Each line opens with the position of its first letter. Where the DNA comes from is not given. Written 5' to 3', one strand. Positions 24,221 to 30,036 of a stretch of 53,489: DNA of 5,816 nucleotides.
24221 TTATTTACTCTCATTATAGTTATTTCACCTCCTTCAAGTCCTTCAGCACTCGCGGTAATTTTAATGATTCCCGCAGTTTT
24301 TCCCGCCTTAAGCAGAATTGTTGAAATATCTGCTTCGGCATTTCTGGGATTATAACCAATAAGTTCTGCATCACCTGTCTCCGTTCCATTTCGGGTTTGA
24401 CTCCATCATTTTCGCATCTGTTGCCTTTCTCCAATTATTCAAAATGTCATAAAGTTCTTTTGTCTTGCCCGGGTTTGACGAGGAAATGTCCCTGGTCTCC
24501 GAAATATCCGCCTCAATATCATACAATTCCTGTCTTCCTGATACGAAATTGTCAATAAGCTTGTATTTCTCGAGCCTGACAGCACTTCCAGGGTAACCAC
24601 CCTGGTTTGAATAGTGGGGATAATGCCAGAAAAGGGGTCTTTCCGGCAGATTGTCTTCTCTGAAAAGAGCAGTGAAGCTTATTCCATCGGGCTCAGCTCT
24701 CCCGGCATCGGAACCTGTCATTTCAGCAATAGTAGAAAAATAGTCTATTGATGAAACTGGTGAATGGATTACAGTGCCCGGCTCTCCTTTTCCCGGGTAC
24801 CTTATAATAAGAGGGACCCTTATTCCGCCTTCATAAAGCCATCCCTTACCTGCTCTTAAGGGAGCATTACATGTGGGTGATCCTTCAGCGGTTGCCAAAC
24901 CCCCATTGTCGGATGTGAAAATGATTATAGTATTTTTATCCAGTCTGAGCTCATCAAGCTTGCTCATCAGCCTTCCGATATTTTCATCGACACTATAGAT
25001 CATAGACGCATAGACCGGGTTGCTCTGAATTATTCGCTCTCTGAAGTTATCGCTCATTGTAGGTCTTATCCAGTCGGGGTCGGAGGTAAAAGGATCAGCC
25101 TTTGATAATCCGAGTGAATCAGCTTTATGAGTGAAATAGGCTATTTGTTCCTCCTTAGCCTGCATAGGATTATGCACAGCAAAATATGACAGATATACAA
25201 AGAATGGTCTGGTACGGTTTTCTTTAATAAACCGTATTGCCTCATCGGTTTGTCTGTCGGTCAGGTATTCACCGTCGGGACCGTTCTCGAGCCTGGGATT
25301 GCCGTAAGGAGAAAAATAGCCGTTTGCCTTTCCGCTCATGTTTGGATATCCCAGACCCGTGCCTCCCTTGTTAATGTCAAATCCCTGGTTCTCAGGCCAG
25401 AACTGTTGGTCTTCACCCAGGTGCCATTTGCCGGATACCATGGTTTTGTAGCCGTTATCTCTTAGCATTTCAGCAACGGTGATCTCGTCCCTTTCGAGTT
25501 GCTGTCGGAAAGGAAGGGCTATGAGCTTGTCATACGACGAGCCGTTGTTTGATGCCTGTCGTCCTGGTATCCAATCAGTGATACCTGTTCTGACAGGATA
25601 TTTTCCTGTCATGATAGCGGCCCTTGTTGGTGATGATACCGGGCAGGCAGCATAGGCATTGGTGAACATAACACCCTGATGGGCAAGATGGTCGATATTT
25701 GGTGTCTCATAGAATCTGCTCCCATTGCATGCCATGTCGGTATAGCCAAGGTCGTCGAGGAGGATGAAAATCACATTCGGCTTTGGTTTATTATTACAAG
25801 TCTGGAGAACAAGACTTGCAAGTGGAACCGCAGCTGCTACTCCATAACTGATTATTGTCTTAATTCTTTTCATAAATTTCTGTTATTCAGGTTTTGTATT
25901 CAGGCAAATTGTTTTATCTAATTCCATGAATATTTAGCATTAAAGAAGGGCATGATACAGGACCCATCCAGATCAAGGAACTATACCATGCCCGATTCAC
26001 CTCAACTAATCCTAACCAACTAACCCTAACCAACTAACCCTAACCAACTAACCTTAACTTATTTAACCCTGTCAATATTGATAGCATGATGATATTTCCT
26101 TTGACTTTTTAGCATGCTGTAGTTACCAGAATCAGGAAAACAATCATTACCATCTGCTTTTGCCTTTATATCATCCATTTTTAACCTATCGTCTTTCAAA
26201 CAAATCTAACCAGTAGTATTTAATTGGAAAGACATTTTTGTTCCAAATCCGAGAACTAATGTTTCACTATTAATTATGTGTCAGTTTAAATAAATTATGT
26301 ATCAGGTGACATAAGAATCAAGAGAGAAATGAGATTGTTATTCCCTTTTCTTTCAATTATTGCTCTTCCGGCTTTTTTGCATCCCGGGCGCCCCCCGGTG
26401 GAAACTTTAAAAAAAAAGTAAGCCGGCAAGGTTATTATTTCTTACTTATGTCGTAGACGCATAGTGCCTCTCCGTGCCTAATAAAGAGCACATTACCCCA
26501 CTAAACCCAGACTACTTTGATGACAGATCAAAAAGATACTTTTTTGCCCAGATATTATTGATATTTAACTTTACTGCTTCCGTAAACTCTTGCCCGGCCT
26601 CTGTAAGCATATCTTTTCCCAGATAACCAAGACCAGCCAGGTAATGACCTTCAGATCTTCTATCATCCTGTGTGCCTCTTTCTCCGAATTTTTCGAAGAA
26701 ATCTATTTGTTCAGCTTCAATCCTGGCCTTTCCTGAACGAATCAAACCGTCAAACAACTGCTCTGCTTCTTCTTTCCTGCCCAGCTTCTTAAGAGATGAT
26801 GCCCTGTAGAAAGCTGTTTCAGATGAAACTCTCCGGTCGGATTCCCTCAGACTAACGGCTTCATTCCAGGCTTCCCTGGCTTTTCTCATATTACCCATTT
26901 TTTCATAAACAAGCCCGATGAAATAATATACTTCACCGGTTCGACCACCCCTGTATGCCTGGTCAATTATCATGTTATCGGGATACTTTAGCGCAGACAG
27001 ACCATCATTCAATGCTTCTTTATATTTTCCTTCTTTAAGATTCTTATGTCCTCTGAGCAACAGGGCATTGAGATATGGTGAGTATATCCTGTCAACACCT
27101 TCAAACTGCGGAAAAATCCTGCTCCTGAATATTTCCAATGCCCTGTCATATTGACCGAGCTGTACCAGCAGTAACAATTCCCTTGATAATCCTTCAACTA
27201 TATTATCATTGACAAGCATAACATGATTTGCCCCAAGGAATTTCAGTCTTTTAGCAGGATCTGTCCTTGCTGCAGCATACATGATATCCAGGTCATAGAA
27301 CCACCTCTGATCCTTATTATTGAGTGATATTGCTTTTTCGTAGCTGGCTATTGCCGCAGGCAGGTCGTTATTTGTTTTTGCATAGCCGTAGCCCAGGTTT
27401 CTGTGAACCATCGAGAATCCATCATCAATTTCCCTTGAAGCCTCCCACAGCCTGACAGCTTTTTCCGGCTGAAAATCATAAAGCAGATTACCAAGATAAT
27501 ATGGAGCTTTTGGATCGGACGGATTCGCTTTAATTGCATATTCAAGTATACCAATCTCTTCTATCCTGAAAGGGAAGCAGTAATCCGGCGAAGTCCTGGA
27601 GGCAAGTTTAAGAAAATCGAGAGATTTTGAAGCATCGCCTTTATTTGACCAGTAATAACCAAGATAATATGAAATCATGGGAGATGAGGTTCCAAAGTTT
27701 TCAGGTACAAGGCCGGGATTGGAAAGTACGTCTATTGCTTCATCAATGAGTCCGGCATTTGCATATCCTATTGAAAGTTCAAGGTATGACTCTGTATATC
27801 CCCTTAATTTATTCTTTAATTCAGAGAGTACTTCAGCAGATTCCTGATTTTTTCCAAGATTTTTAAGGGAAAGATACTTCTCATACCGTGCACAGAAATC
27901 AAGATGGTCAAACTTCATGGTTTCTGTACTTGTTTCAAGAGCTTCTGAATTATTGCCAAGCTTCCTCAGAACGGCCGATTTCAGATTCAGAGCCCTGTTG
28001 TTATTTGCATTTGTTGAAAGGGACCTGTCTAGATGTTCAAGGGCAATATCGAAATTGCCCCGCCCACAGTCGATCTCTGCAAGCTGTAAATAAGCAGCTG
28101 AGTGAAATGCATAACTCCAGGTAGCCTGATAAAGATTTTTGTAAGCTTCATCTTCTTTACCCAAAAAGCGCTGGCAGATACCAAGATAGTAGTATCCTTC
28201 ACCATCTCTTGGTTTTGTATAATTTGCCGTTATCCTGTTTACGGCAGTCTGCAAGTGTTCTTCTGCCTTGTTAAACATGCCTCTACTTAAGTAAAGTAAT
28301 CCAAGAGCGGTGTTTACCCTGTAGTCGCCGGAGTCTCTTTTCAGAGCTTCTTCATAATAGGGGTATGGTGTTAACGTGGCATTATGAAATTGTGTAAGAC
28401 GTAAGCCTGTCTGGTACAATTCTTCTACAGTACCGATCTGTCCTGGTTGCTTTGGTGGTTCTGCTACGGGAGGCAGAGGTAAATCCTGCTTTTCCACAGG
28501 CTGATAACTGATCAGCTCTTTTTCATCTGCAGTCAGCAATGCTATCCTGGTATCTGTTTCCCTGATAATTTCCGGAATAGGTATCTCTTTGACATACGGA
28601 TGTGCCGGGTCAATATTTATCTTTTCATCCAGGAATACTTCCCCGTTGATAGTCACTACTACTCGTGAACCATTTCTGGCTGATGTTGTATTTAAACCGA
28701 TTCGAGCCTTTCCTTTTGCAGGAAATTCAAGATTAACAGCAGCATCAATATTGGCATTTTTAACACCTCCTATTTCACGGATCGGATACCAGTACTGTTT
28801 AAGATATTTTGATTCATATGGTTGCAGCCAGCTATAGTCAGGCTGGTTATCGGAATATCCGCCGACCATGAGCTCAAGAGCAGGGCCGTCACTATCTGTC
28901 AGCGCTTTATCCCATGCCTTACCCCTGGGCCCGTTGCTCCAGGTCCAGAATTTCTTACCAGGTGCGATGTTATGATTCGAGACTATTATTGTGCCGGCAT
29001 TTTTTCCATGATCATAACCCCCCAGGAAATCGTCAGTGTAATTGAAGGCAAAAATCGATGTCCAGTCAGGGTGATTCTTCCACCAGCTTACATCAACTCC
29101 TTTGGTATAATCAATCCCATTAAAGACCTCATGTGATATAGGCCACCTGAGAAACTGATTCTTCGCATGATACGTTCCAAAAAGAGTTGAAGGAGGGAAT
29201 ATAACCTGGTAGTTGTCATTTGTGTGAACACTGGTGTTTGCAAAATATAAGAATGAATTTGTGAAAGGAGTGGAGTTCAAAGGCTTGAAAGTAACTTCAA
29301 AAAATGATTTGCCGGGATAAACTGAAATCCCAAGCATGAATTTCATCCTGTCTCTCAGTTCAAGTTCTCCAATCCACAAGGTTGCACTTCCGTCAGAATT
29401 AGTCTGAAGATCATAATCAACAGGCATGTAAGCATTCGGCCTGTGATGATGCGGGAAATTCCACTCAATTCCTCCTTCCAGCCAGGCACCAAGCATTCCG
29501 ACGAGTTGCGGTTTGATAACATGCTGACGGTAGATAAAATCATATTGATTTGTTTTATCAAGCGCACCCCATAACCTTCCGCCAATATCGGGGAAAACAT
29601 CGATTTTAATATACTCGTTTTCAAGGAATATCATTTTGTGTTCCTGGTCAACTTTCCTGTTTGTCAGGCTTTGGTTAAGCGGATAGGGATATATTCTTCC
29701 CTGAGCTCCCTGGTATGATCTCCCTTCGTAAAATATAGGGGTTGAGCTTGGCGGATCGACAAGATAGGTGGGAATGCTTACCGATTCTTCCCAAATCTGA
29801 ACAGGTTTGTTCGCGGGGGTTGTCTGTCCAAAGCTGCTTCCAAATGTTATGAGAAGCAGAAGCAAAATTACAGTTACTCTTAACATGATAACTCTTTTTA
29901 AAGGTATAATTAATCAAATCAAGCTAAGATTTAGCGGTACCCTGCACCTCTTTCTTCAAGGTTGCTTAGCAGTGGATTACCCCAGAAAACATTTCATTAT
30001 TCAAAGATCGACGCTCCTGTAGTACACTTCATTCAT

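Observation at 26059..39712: Three copies of a conserved module: a roughly 75-nt cis-element with 21-bp-spaced direct repeats followed by a micro-ORF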

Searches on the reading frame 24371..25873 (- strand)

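Call 6: search_protein_families(library=pfam, proteins=[window:24371-25873:-])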
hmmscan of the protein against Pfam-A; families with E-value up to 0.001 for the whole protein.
window:24371-25873:- (500 aa): 3 families
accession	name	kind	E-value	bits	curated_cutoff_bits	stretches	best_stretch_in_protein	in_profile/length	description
PF00884.28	Sulfatase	-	8.8e-60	203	25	1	32-387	1-300/301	Sulfatase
PF16347.10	SGSH_C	-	4.9e-15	56.4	29.3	1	343-466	8-134/154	N-sulphoglucosamine sulphohydrolase, C-terminal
PF01663.27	Phosphodiest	-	1.9e-12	47.9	23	1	54-328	17-224/342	Type I phosphodiesterase / nucleotide pyrophosphatase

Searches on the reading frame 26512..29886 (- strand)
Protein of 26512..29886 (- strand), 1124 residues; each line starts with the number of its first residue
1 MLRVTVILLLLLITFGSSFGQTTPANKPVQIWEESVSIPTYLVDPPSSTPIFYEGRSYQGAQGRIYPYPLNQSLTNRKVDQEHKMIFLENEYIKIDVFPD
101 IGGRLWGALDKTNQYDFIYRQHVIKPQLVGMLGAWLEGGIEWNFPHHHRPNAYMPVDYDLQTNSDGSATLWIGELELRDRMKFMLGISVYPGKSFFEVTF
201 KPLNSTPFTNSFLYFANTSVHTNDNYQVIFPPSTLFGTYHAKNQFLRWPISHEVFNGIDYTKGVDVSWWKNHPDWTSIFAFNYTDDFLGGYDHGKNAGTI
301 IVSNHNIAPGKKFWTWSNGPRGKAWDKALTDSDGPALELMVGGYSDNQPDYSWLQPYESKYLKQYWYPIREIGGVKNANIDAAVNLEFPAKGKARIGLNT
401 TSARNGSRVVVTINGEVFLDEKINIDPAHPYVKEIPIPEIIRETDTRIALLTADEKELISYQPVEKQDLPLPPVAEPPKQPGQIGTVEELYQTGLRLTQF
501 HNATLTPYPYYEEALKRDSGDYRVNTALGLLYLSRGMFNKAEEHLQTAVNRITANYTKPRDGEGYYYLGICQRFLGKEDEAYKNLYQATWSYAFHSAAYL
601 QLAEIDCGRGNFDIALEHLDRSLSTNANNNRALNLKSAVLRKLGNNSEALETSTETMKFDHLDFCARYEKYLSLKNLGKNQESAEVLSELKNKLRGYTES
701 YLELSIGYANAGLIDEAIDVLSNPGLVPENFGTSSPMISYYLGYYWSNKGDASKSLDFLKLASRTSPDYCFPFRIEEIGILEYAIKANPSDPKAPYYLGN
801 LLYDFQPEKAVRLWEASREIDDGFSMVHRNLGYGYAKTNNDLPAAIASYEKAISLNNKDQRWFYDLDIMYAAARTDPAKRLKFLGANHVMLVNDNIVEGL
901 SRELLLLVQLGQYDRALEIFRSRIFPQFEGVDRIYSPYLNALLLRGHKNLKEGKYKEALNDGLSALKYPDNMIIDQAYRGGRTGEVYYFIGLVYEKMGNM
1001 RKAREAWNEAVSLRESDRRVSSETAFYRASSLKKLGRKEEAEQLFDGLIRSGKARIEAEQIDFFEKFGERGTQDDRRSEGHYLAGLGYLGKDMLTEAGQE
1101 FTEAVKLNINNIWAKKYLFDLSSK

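Call 6: search_protein_families(library=pfam, proteins=[window:26512-29886:-])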
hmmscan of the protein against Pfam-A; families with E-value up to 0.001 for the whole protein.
window:26512-29886:- (1124 aa): 16 families
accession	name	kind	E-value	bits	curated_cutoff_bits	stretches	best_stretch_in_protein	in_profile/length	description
PF17128.10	DUF5107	-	1.1e-54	186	24.4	1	65-369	6-310/310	Domain of unknown function (DUF5107)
PF07719.23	TPR_2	-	3.7e-24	83.2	27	1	985-1015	2-32/34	Tetratricopeptide repeat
PF00515.34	TPR_1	-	1.4e-18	66.3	27.8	1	985-1016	2-33/34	Tetratricopeptide repeat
PF13424.12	TPR_12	-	4.9e-18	65.5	30.1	2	526-588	7-71/77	Tetratricopeptide repeat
PF13432.12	TPR_16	-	1.3e-14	54.8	32.7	0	991-1051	4-60/65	Tetratricopeptide repeat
PF13428.12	TPR_14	-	8.7e-12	44.9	23.5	0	597-634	2-39/44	Tetratricopeptide repeat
PF14559.12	TPR_19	-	7.8e-11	42.6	25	0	509-550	12-53/68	Tetratricopeptide repeat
PF13181.12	TPR_8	-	9.9e-11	41.4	25.7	1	985-1016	2-33/34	Tetratricopeptide repeat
PF13174.12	TPR_6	-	1.5e-07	32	26.3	0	1026-1050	4-28/33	Tetratricopeptide repeat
PF13176.12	TPR_7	-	5.1e-06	26.6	27.9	0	527-549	4-26/36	Tetratricopeptide repeat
PF13414.12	TPR_11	-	5.9e-06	26.3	26.8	0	840-864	8-32/42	TPR repeat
PF12895.13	ANAPC3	-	6.3e-06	26.8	27.2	0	610-689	3-81/82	Anaphase-promoting complex, cyclosome, subunit 3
PF13431.12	TPR_17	-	1.3e-05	25.5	24.4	0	510-543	1-34/34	Tetratricopeptide repeat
PF12569.14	NatA_aux_su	-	7.4e-05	22.3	33.3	0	984-1043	226-281/515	N-terminal acetyltransferase A, auxiliary subunit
PF25064.1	ARM_TT21_5th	-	0.00025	21.7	27.8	0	510-605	23-115/117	TT21 fifth ARM repeats domain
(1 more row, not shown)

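Call 20: find_homologous_proteins(query=window:26512-29886:-, max_evalue=1e-50)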
Query window:26512-29886:- (1124 aa): 5670 proteins with E <= 1e-50 among 8000 candidates; the best 120 are listed.
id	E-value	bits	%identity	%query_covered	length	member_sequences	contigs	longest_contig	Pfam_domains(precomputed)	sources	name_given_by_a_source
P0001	0.0e+0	2617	100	100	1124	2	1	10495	PF13431.13,PF13176.13,PF13428.13,PF14559.13,PF00515.35,PF12895.14,PF13424.13,PF13432.13,PF17128.11,PF13181.13,PF07719.24,PF13174.13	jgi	jgi:tetratricopeptide (TPR) repeat protein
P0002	0.0e+0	2267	85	100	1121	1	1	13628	PF13431.13,PF13414.13,PF13176.13,PF13428.13,PF25064.2,PF14559.13,PF00515.35,PF12895.14,PF13424.13,PF21033.5,PF13432.13,PF17128.11,PF13181.13,PF07719.24,PF13174.13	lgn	-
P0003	0.0e+0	2035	76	99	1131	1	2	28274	PF13431.13,PF13414.13,PF21545.4,PF13176.13,PF13428.13,PF25064.2,PF14559.13,PF00515.35,PF13424.13,PF21033.5,PF13432.13,PF17128.11,PF13181.13,PF07719.24,PF13174.13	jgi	jgi:tetratricopeptide (TPR) repeat protein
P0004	0.0e+0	2000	75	100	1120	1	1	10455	PF13431.13,PF13414.13,PF21545.4,PF01535.27,PF13428.13,PF14559.13,PF10345.16,PF00515.35,PF13424.13,PF13432.13,PF17128.11,PF13181.13,PF07719.24,PF13174.13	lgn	-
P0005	0.0e+0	1969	73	100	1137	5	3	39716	PF13431.13,PF21545.4,PF13176.13,PF13428.13,PF14559.13,PF10345.16,PF00515.35,PF13424.13,PF21033.5,PF13432.13,PF17128.11,PF13181.13,PF07719.24,PF13174.13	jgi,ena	-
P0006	0.0e+0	1936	73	100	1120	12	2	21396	PF13431.13,PF13414.13,PF13176.13,PF13428.13,PF14559.13,PF10345.16,PF00515.35,PF12895.14,PF13424.13,PF21033.5,PF13432.13,PF17128.11,PF13181.13,PF07719.24,PF13174.13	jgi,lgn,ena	jgi:tetratricopeptide (TPR) repeat protein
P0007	0.0e+0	1913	73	99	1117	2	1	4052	PF13431.13,PF13414.13,PF23300.4,PF01535.27,PF13176.13,PF13428.13,PF13374.13,PF14559.13,PF00515.35,PF12895.14,PF13424.13,PF21033.5,PF13432.13,PF17128.11,PF13181.13,PF07719.24,PF13174.13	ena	-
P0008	0.0e+0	1902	71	99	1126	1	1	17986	PF13431.13,PF13414.13,PF13176.13,PF13428.13,PF14559.13,PF00515.35,PF12895.14,PF13424.13,PF13432.13,PF17128.11,PF13181.13,PF07719.24,PF13174.13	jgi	jgi:tetratricopeptide (TPR) repeat protein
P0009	0.0e+0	1888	71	100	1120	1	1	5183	PF13431.13,PF13414.13,PF13176.13,PF13428.13,PF14559.13,PF00515.35,PF13424.13,PF21033.5,PF13432.13,PF17128.11,PF13181.13,PF07719.24,PF13174.13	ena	-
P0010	0.0e+0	1886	70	100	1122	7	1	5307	PF13431.13,PF13414.13,PF13176.13,PF13428.13,PF14559.13,PF00515.35,PF13424.13,PF21033.5,PF13432.13,PF17128.11,PF13181.13,PF07719.24,PF13174.13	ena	-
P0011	0.0e+0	1881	70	100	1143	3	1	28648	PF13431.13,PF13414.13,PF01535.27,PF13176.13,PF13428.13,PF14559.13,PF10345.16,PF00515.35,PF13424.13,PF13432.13,PF17128.11,PF13181.13,PF07719.24,PF13174.13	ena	-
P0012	0.0e+0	1878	70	99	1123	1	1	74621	PF13431.13,PF13414.13,PF21545.4,PF13176.13,PF13428.13,PF25064.2,PF14559.13,PF00515.35,PF12895.14,PF13424.13,PF13432.13,PF17128.11,PF13181.13,PF07719.24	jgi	jgi:tetratricopeptide (TPR) repeat protein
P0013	0.0e+0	1842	70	100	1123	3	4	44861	PF14559.13,PF21545.4,PF00515.35,PF12895.14,PF13424.13,PF13176.13,PF13432.13,PF13428.13,PF17128.11,PF13181.13,PF07719.24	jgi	jgi:tetratricopeptide (TPR) repeat protein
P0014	0.0e+0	1816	67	100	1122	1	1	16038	PF13431.13,PF13414.13,PF13176.13,PF12569.15,PF13428.13,PF14559.13,PF00515.35,PF13424.13,PF21033.5,PF13432.13,PF17128.11,PF13181.13,PF07719.24,PF13174.13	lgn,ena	-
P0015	0.0e+0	1813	68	99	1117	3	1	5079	PF13431.13,PF13414.13,PF21545.4,PF13176.13,PF13428.13,PF14559.13,PF00515.35,PF12895.14,PF13424.13,PF21033.5,PF13432.13,PF17128.11,PF13181.13,PF07719.24,PF13174.13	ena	-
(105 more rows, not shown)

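Call 21: find_encoding_contigs(protein=P0002, flank=10000, max_places=2)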
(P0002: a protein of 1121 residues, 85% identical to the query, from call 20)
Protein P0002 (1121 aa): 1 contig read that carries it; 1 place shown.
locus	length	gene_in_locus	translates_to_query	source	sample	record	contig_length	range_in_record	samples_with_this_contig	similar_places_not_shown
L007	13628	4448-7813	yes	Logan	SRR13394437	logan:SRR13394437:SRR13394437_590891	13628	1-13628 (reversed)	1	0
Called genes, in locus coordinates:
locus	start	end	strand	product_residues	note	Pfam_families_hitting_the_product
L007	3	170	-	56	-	?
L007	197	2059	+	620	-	-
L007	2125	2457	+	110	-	-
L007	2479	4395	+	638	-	-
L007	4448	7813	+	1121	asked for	PF17128:DUF5107, PF00515:TPR_1 (faint), PF07719:TPR_2 (faint), PF12895:ANAPC3 (faint), PF13176:TPR_7 (faint), PF13181:TPR_8 (faint), PF13414:TPR_11 (faint), PF13424:TPR_12 (faint), +7 more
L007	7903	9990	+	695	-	PF02449:Glyco_hydro_42, PF08532:Glyco_hydro_42M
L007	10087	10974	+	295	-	PF03935:SKN1_KRE6_Sbg1 (weak), PF26113:GH16_XgeA, PF00722:Glyco_hydro_16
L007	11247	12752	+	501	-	PF13229:Beta_helix (faint)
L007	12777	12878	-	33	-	-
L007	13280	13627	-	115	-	?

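Call 22: find_encoding_contigs(protein=P0003, flank=10000, max_places=2)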
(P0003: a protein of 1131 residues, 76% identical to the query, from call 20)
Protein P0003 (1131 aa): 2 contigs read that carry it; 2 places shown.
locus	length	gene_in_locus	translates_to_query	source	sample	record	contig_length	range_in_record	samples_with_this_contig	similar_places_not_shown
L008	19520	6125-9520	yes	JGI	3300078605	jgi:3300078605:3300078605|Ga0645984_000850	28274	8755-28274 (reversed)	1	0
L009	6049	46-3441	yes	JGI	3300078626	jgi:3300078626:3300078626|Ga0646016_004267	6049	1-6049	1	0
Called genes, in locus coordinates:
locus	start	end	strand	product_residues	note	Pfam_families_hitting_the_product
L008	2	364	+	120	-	?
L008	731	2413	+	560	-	-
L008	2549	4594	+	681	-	PF14508:GH97_N, PF10566:Glyco_hydro_97, PF14509:GH97_C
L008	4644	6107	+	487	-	PF00295:Glyco_hydro_28 (weak)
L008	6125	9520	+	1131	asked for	PF17128:DUF5107, PF13432:TPR_16 (faint), PF00515:TPR_1 (faint), PF07719:TPR_2 (faint), PF13174:TPR_6 (faint), PF13176:TPR_7 (faint), PF13424:TPR_12 (weak), PF14559:TPR_19 (weak), +7 more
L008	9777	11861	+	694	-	PF16116:DUF4832, PF02368:Big_2, PF07705:CARDB (weak)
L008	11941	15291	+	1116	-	PF17128:DUF5107, PF00515:TPR_1 (faint), PF13414:TPR_11 (faint), PF13428:TPR_14 (faint), PF13431:TPR_17 (faint), PF13432:TPR_16 (faint), PF14559:TPR_19 (faint), PF07719:TPR_2 (faint), +3 more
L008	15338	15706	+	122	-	PF00294:PfkB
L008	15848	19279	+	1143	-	PF17128:DUF5107, PF13431:TPR_17 (faint), PF13432:TPR_16 (faint), PF07719:TPR_2 (faint), PF13424:TPR_12 (weak), PF13428:TPR_14 (faint)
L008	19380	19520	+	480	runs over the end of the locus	PF23763:Beta-barrel_GLAA-B_I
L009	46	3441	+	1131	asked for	PF17128:DUF5107, PF13432:TPR_16 (faint), PF00515:TPR_1 (faint), PF07719:TPR_2 (faint), PF13174:TPR_6 (faint), PF13176:TPR_7 (faint), PF13424:TPR_12 (weak), PF14559:TPR_19 (weak), +7 more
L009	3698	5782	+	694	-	PF16116:DUF4832, PF02368:Big_2, PF07705:CARDB (weak)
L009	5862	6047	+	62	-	?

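Call 23: find_encoding_contigs(protein=P0005, flank=10000, max_places=2)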
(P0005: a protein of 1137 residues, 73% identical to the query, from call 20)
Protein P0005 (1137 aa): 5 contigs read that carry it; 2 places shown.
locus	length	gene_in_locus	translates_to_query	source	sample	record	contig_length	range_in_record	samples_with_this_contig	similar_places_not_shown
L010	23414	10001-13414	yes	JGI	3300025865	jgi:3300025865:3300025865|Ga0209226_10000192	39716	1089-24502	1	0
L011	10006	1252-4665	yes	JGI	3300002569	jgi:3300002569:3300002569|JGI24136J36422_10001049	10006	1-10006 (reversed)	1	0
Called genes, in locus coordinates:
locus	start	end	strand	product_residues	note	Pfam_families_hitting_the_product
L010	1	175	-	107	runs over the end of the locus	PF05336:rhaM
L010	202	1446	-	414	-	PF01208:URO-D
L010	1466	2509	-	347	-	PF06379:RhaT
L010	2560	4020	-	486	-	PF01120:Alpha_L_fucos, PF16757:Fucosidase_C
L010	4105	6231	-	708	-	PF22842:Pel9A-like_beta_helix (weak), PF13229:Beta_helix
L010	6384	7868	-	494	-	PF01120:Alpha_L_fucos (weak)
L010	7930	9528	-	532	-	PF01120:Alpha_L_fucos, PF16757:Fucosidase_C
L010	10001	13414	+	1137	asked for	PF17128:DUF5107, PF13432:TPR_16 (faint), PF10345:Cohesin_load (faint), PF00515:TPR_1 (faint), PF07719:TPR_2 (faint), PF13174:TPR_6 (faint), PF13176:TPR_7 (faint), PF13424:TPR_12 (weak), +6 more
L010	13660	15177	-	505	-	PF01120:Alpha_L_fucos, PF16757:Fucosidase_C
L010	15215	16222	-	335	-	PF01120:Alpha_L_fucos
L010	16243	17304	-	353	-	PF02836:Glyco_hydro_2_C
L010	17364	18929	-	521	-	PF01120:Alpha_L_fucos, PF16757:Fucosidase_C (weak)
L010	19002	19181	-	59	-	-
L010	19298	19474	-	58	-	-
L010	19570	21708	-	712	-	PF13385:Laminin_G_3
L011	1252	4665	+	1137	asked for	PF17128:DUF5107, PF13432:TPR_16 (faint), PF10345:Cohesin_load (faint), PF00515:TPR_1 (faint), PF07719:TPR_2 (faint), PF13174:TPR_6 (faint), PF13176:TPR_7 (faint), PF13424:TPR_12 (weak), +6 more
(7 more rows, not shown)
